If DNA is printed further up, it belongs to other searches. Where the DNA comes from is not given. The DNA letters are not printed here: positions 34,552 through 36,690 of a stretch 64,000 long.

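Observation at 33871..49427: tRNA-Gln-adjacent 15.5 kb island: Mu/Tn7-type transposition module carrying stacked defence cargo, with no CRISPR-Cas and no phage genes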

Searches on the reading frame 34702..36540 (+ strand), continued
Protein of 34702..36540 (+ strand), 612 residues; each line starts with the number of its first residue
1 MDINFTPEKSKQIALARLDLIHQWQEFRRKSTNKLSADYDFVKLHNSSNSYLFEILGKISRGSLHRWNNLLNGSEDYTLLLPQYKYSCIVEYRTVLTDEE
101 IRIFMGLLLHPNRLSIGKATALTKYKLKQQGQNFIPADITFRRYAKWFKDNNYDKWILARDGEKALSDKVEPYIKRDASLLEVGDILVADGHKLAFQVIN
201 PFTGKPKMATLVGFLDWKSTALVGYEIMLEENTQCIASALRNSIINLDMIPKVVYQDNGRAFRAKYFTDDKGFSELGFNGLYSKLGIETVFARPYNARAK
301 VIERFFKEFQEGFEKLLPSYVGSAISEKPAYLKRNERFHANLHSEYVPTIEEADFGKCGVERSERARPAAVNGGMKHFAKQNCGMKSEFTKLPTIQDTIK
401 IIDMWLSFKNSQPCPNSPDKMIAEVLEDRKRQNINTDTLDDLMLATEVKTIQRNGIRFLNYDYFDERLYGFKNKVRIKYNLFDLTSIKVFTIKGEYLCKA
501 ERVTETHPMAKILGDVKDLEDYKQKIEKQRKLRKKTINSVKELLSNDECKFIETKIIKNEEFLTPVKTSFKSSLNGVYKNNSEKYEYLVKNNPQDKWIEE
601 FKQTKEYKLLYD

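Call 43: search_solved_structures(query=L085:11730-12410:+, max_evalue=1)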
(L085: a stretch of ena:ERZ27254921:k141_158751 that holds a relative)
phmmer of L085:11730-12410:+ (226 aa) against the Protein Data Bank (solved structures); distinct sequences matched with E-value up to 1: 126 (the best 60 are shown).
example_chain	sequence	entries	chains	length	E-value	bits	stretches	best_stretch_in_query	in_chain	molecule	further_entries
4d81_A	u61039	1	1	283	1.1e-05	28.5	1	27-116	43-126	AAA ATPase, central domain protein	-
4d82_A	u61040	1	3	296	1.3e-05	28.3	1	27-116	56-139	AAA ATPase, central domain protein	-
4d80_A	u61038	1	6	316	1.7e-05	28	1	27-116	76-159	AAA ATPASE, CENTRAL DOMAIN PROTEIN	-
4lgm_A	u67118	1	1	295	2.2e-05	27.6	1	27-117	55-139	Vps4 AAA ATPase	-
4lcb_A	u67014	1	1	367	3.7e-05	26.8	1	27-116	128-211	Cell division protein CdvC, Vps4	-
6epc_K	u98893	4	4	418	0.00069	22.7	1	29-113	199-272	26S proteasome regulatory subunit 6B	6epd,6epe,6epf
12bm_D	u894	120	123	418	0.00074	22.6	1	29-113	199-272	26S proteasome regulatory subunit 6B | 26S protease regulatory subunit 6B | RPT3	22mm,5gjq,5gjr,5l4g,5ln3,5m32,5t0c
9pf1_D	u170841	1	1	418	0.00074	22.6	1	29-113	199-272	26S proteasome regulatory subunit 6B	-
3h4m_A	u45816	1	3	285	0.0013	21.8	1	29-112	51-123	Proteasome-activating nucleotidase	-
1g9u_A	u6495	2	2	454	0.0032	20.5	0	173-218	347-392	OUTER PROTEIN YOPM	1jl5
6fvt_M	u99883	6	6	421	0.0062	19.6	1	28-111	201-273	26S proteasome regulatory subunit 6A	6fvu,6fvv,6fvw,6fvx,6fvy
35zw_H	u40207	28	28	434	0.0068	19.4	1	28-111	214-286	26S proteasome regulatory subunit 6A | 26S protease regulatory subunit 6A | RPT5 isoform 1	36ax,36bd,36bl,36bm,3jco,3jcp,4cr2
4l15_A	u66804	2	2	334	0.016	18.2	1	29-116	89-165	Fidgetin-like protein 1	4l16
5vhj_D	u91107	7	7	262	0.02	17.9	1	29-113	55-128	26S proteasome regulatory subunit 6B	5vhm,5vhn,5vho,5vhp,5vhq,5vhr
5vhf_D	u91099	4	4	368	0.021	17.8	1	29-113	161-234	26S proteasome regulatory subunit 6B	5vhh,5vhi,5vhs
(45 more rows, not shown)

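Call 44: search_solved_structures(query=L085:12407-12958:+, max_evalue=10)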
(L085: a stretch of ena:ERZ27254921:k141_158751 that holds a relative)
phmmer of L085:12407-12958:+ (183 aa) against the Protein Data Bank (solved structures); distinct sequences matched with E-value up to 10: 2.
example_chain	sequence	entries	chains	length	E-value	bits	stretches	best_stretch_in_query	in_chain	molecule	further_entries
2kkp_A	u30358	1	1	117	0.00059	23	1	69-153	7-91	Phage integrase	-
5ekz_A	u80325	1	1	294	0.8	12.8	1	25-100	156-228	Translational activator of cytochrome c oxidase 1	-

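Call 45: search_solved_structures(query=A3, max_evalue=10, show_alignments=0)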
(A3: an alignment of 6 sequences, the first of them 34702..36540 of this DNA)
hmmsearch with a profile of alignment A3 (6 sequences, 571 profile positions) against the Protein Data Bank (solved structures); distinct sequences matched with E-value up to 10: 5.
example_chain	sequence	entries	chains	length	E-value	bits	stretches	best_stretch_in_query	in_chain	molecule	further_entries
7n79_A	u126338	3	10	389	0.0064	18.1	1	299-405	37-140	Aminotran_1_2 domain-containing protein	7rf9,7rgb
8rdu_R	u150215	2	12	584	0.14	13.7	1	271-337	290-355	TnsB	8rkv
7svw_A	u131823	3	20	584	0.14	13.7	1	271-337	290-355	TnsB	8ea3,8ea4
8aa5_AP1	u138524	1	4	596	0.15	13.6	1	271-337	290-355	TnsB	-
4aa9_A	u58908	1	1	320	1.3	10.5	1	246-296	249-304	CHYMOSIN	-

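Call 46: search_protein_families(library=phrogs, proteins=[P0026, L085:11730-12410:+, L085:12407-12958:+, L085:9071-9493:+, L085:9585-9782:+, L085:9766-9999:+, L085:12961-13374:+], max_evalue=0.01)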
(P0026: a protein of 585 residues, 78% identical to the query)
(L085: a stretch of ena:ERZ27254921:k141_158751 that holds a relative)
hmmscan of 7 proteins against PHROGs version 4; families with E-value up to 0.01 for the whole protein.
P0026 (585 aa): 4 families
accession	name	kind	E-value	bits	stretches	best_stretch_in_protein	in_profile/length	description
phrog_310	-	integration and excision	2.5e-84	285.4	1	13-501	99-582/696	transposase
phrog_956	-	integration and excision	2.9e-09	37.5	1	215-320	61-157/436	transposase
phrog_15639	-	unknown function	5.1e-07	30.2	1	286-531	17-260/301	-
phrog_18348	-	unknown function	1.2e-05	26.2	1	410-501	64-153/219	-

L085:11730-12410:+ (226 aa): 9 families
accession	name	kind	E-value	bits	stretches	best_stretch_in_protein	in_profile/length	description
phrog_296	-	integration and excision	2.5e-37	129.9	1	2-224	295-517/626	DNA transposition protein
phrog_168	-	DNA, RNA and nucleotide metabolism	2e-14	55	1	17-212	32-217/314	clamp loader of DNA polymerase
phrog_3757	-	unknown function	2.4e-07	31.5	0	22-54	119-151/367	-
phrog_592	-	other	0.00046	21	1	87-138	67-116/193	thymidine kinase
phrog_3277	-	DNA, RNA and nucleotide metabolism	0.0011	19.8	1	32-127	13-106/168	DnaC-like helicase loader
phrog_9172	-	unknown function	0.0012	18.8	0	20-114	95-181/509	-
phrog_6891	-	other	0.0016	19.1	0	93-135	113-155/310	ATPase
phrog_11838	-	DNA, RNA and nucleotide metabolism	0.0016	18.7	1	30-135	41-136/420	clamp loader of DNA polymerase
phrog_9117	-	unknown function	0.0033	18.4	1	75-112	3-39/60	-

L085:12407-12958:+ (183 aa): 2 families
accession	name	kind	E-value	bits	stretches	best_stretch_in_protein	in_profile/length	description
phrog_1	-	integration and excision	2.8e-09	37.8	1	56-163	157-253/611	integrase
phrog_26960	-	unknown function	0.0013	20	1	63-117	62-116/146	-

L085:9071-9493:+ (140 aa): 19 families
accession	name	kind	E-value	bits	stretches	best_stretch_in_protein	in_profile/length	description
phrog_4151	-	DNA, RNA and nucleotide metabolism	1.6e-08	35.5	1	8-131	11-138/154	DNA binding protein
phrog_756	-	DNA, RNA and nucleotide metabolism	2.2e-07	32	1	5-101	6-112/166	DNA binding protein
phrog_5751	-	head and packaging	8.2e-06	26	1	8-46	74-111/548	terminase large subunit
phrog_14025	-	unknown function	3.6e-05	24.9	1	8-67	21-79/98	-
phrog_151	-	integration and excision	4.2e-05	23.3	1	8-88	134-222/582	transposase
phrog_3746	-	head and packaging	6.6e-05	23.1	1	8-84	14-88/374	terminase large subunit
phrog_36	-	transcription regulation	7.5e-05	23.4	1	12-61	149-198/220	transcriptional regulator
phrog_2538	-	head and packaging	0.00011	23.3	1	18-47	18-47/129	terminase small subunit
phrog_2789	-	transcription regulation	0.00016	22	1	6-64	15-73/255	transcriptional regulator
phrog_1889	-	head and packaging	0.00023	21.8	1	10-50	12-54/276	terminase small subunit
phrog_4745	-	DNA, RNA and nucleotide metabolism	0.00025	21.8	1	19-45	32-58/107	DNA binding protein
phrog_509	-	head and packaging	0.00027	21.6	1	19-53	22-56/238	terminase small subunit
phrog_59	-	DNA, RNA and nucleotide metabolism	0.00098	19.6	1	11-120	245-331/423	HNH endonuclease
phrog_2606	-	head and packaging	0.0012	19.2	1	8-58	10-61/310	terminase small subunit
phrog_6299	-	head and packaging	0.0039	18.2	1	24-116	39-131/193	terminase small subunit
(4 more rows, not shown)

L085:9585-9782:+ (65 aa): 0 families

L085:9766-9999:+ (77 aa): 1 family
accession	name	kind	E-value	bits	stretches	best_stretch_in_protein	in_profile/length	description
phrog_34337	-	unknown function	3.4e-16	60.4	1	1-77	5-84/85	-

L085:12961-13374:+ (137 aa): 4 families
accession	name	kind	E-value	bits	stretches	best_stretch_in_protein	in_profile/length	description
phrog_756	-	DNA, RNA and nucleotide metabolism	4.3e-09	37.5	1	8-95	9-105/166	DNA binding protein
phrog_4151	-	DNA, RNA and nucleotide metabolism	0.00014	22.7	1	2-104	5-113/154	DNA binding protein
phrog_7344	-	head and packaging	0.00052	21.2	1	8-112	18-116/161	terminase small subunit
phrog_36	-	transcription regulation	0.0011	19.7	1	11-65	149-202/220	transcriptional regulator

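Call 47: search_dna_similar(query=P0026, collection=phages, mode=protein, max_rows=25)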
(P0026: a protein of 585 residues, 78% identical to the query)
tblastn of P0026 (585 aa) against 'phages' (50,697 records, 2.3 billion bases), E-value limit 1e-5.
Records with a match: 260; places in all: 260; records where one place covers at least 80% of the query: 1.
Best place of each record, by identity: <60% 260.
By first word of the organism name: Pseudomonas 119; Ralstonia 91; Bacteriophage 9; Burkholderia 4; Bacillus 3; Rhodobacter 3; Yersinia 3; Ochrobactrum 2; Rhodovulum 2; Mannheimia 2; and 16 more.
By host as written in the record: Ralstonia solanacearum 64; - 41; Pseudomonas aeruginosa 33; Pseudomonas aeruginosa PA14 32; Ralstonia solanacearum Race 3, Biovar 1 6; Bacillus alcalophilus CGMCC 1.3604 3; Ochrobactrum anthropi 2; Pseudomonas aeruginosa PAS429 2; and 63 more.
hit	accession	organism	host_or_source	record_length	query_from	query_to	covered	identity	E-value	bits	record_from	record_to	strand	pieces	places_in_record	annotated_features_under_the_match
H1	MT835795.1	Bacteriophage sp.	human fecal samples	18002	12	496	83%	28.4%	2e-26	120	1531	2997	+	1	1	record has no annotation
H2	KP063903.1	Bacillus phage BalMu-1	Bacillus alcalophilus CGMCC 1.3604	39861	12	463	77%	26.9%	9e-23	109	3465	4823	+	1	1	transposase A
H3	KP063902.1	Bacillus phage BalMu-1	Bacillus alcalophilus CGMCC 1.3604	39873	12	463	77%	26.9%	9e-23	109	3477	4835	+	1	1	transposase A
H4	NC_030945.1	Bacillus phage BalMu-1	Bacillus alcalophilus CGMCC 1.3604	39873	12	463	77%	26.9%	9e-23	109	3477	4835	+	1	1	transposase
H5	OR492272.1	Fusobacterium phage phiRTG5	Fusobacterium necrophorum subsp. ...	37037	60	515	78%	26.2%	4e-32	138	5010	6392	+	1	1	transposase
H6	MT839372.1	Bacteriophage sp.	human fecal samples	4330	138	526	66%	27.2%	3e-24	113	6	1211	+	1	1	record has no annotation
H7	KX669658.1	Ochrobactrum phage POA1180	Ochrobactrum anthropi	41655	70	468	68%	24.2%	2e-17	93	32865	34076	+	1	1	transposase | hypothetical protein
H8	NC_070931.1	Ochrobactrum phage POA1180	Ochrobactrum anthropi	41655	70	468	68%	24.2%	2e-17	93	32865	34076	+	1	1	transposase | hypothetical protein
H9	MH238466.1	Pasteurella phage AFS-2018a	Pasteurella multocida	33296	66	463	68%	24.2%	9e-7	58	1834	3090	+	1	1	integrase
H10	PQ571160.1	Pseudomonas phage Cline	Pseudomonas aeruginosa PA14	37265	111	481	63%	25.6%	2e-20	102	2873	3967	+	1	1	transposase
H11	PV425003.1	Pseudomonas phage vB_PaeM_GXNNB6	Pseudomonas aeruginosa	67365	111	481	63%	25.6%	8e-20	100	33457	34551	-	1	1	transposase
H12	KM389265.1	Pseudomonas phage F_ET2439sp/Pa1651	-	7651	111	481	63%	25.5%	9e-17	112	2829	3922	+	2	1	record has no annotation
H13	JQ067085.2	Pseudomonas phage PaMx73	Pseudomonas aeruginosa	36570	111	481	63%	25.4%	7e-20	100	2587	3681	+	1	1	transposase A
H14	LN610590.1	Pseudomonas phage vB_PaeS_PAO1_Ab30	Pseudomonas aeruginosa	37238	111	481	63%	25.4%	1e-19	100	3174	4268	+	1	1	ORF06: putative A transposase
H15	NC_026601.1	Pseudomonas phage vB_PaeS_PAO1_Ab30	Pseudomonas aeruginosa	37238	111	481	63%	25.4%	1e-19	100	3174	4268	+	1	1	ORF06: transposase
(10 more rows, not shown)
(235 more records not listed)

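Call 48: search_dna_similar(query=P0026, collection=plasmids, mode=protein, max_rows=15)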
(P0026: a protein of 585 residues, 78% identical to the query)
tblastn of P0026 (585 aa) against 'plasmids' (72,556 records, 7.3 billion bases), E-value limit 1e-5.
Records with a match: 181; places in all: 185; records where one place covers at least 80% of the query: 1.
Best place of each record, by identity: <60% 181.
By first word of the organism name: Staphylococcus 57; Bacillus 30; Listeria 27; Enterococcus 16; Klebsiella 9; Mammaliicoccus 7; Yersinia 4; Mesorhizobium 4; Subdoligranulum 3; Citrobacter 3; and 18 more.
By predicted mobility (MOB-suite, as given by PLSDB): mobilizable 81; non-mobilizable 72; conjugative 28.
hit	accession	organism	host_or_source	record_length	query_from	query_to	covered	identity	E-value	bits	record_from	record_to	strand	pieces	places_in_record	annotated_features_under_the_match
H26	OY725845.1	Subdoligranulum variabile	-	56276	12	554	93%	22.3%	2e-17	94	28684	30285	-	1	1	record has no annotation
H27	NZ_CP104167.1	Candidatus Megaera polyxenophila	Cryptomonas gyropyrenoidosa SAG ...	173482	47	502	78%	23.8%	3e-6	58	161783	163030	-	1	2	Mu transposase C-terminal domain-containing protein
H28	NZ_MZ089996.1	Listeria monocytogenes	-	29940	148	535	66%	25.8%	3e-10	71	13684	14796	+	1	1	Mu transposase C-terminal domain-containing protein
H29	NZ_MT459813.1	Listeria monocytogenes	-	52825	148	535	66%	25.8%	3e-10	71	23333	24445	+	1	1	Mu transposase C-terminal domain-containing protein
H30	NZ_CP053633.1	Listeria monocytogenes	food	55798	148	535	66%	25.8%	3e-10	71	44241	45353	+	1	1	Mu transposase C-terminal domain-containing protein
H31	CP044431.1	Listeria monocytogenes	environmental,environmental swab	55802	148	535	66%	25.8%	3e-10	71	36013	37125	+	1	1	DDE-type integrase/transposase/recombinase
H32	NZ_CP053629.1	Listeria monocytogenes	food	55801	148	535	66%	25.8%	3e-10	71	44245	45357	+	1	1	Mu transposase C-terminal domain-containing protein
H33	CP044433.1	Listeria monocytogenes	environmental,environmental swab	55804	148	535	66%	25.8%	3e-10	71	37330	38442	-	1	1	DDE-type integrase/transposase/recombinase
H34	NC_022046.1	Listeria monocytogenes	Homo sapiens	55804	148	535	66%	25.8%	3e-10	71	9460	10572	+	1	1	Mu transposase C-terminal domain-containing protein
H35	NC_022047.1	Listeria monocytogenes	Environment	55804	148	535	66%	25.8%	3e-10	71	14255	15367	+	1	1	Mu transposase C-terminal domain-containing protein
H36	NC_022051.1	Listeria monocytogenes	food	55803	148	535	66%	25.8%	3e-10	71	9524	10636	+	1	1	Mu transposase C-terminal domain-containing protein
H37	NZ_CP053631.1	Listeria monocytogenes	food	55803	148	535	66%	25.8%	3e-10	71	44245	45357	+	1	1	Mu transposase C-terminal domain-containing protein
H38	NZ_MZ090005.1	Listeria monocytogenes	-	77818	148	535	66%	25.8%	3e-10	71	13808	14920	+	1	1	Mu transposase C-terminal domain-containing protein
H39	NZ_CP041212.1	Listeria monocytogenes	-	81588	148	535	66%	25.8%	3e-10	71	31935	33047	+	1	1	Mu transposase C-terminal domain-containing protein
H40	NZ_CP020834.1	Listeria monocytogenes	food,wiener sausage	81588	148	535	66%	25.8%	3e-10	71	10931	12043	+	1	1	Mu transposase C-terminal domain-containing protein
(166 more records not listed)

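Call 77: search_protein_families(library=pfam, proteins=[L085:11730-12410:+, P0026, L085:9071-9493:+, L085:12961-13374:+, L085:9585-9782:+, L085:9766-9999:+], max_evalue=0.1)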
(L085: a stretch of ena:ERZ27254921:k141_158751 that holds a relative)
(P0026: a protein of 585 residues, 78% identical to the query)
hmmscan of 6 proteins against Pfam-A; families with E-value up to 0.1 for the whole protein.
L085:11730-12410:+ (226 aa): 12 families
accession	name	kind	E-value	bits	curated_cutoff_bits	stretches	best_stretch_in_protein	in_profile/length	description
PF13401.12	AAA_22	-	1.1e-12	48.8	27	1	30-138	6-124/130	AAA domain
PF00004.35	AAA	-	4.2e-10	40.6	21.2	1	33-161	2-130/131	ATPase family associated with various cellular activities (AAA)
PF05621.17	TniB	-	2.5e-07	30.8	22.4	1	91-157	110-182/189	Bacterial TniB protein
PF13173.12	AAA_14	-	0.0086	16.5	27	1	82-136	42-97/129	AAA domain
PF05763.18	DUF835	-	0.0093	16.2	33.1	0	91-126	67-109/136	Protein of unknown function (DUF835)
PF08429.16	PLU-1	-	0.011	15.4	28.5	1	142-217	211-289/338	PLU-1-like protein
PF13191.12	AAA_16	-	0.017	16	32.6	0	30-46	25-41/167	AAA ATPase domain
PF20720.3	nSTAND3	-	0.018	15.2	27.2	0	33-55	21-43/155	Novel STAND NTPase 3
PF05496.18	RuvB_N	-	0.021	15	27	0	33-59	37-63/159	Holliday junction DNA helicase RuvB P-loop domain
PF13479.12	AAA_24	-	0.031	14.6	27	0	30-112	3-77/195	AAA domain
PF06757.18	Ins_allergen_rp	-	0.083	13.2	23.2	0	76-125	31-79/174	Insect allergen related repeat, nitrile-specifier detoxification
PF25190.1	Tad5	-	0.094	13.3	27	0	82-124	22-64/123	Type I Thoeris inhibitor Tad5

P0026 (585 aa): 2 families
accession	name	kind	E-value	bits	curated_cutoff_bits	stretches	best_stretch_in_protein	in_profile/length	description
PF09299.17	Mu-transpos_C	-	7.2e-14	52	21.7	1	402-461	1-61/61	Mu transposase, C-terminal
PF00665.32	rve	-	1.3e-05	25.8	32.6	1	215-303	23-101/102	Integrase core domain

L085:9071-9493:+ (140 aa): 16 families
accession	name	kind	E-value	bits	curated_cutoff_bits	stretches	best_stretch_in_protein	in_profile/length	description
PF06056.18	Terminase_5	-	1.4e-08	35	20.3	1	9-50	5-45/58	Putative ATPase subunit of terminase (gpP-like)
PF13384.12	HTH_23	-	1.1e-05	25.5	24.6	1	18-42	17-41/50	Homeodomain-like domain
PF13551.12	HTH_29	-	3.4e-05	24.3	28.1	1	20-43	14-37/64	Winged helix-turn helix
PF10668.15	Phage_terminase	-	5.1e-05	23.3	22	1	24-51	28-55/67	Phage terminase small subunit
PF13022.12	HTH_Tnp_1_2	-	8.2e-05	23.1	27.9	1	10-73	20-80/122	Helix-turn-helix of insertion element transposase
PF08822.17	DUF1804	-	0.00033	21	29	1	8-44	9-45/164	Protein of unknown function (DUF1804)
PF01527.26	HTH_Tnp_1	-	0.0019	18.8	24.1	1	19-51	24-57/75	Transposase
PF13518.12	HTH_28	-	0.002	18.6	25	1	21-43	17-37/52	Helix-turn-helix domain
PF06342.18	DUF1057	-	0.009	15.5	21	1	88-134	250-296/297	Alpha/beta hydrolase of unknown function (DUF1057)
PF08279.18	HTH_11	-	0.015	15.6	25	1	20-35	17-32/55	HTH domain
PF19152.5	DUF5834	-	0.016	15.9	28.6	1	9-81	76-148/159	Family of unknown function (DUF5834)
PF08281.18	Sigma70_r4_2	-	0.02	15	25.7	1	13-38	21-46/54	Sigma-70, region 4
PF00196.25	GerE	-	0.029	14.4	23.5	1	19-40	18-39/57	Bacterial regulatory proteins, luxR family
PF06720.17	Phi-29_GP16_7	-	0.036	14.9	27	1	66-122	15-69/94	Bacteriophage phi-29 early protein GP16.7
PF13309.12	HTH_22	-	0.072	13.6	29.6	0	22-37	45-60/63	HTH domain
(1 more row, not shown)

L085:12961-13374:+ (137 aa): 8 families
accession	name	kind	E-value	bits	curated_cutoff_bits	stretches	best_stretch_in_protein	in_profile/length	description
PF13022.12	HTH_Tnp_1_2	-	0.00057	20.4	27.9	1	16-76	24-82/122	Helix-turn-helix of insertion element transposase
PF13384.12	HTH_23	-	0.00077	19.6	24.6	1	19-43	18-42/50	Homeodomain-like domain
PF08822.17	DUF1804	-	0.0011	19.3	29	1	8-44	9-45/164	Protein of unknown function (DUF1804)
PF01527.26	HTH_Tnp_1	-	0.0013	19.4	24.1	1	19-61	24-66/75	Transposase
PF13518.12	HTH_28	-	0.0028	18.2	25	1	17-44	11-38/52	Helix-turn-helix domain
PF04545.22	Sigma70_r4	-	0.018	15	24.1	1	14-34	16-36/50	Sigma-70, region 4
PF06056.18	Terminase_5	-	0.019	15.3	20.3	1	10-46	6-41/58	Putative ATPase subunit of terminase (gpP-like)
PF20640.2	Rrn6_HB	-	0.024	15.2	26.4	1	42-113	49-113/192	Rrn6, helical bundle domain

L085:9585-9782:+ (65 aa): 1 family
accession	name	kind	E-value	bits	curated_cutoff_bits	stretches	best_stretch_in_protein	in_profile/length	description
PF20615.3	DUF6802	-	0.085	13.3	27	1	7-49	35-77/102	Family of unknown function (DUF6802)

L085:9766-9999:+ (77 aa): 0 families
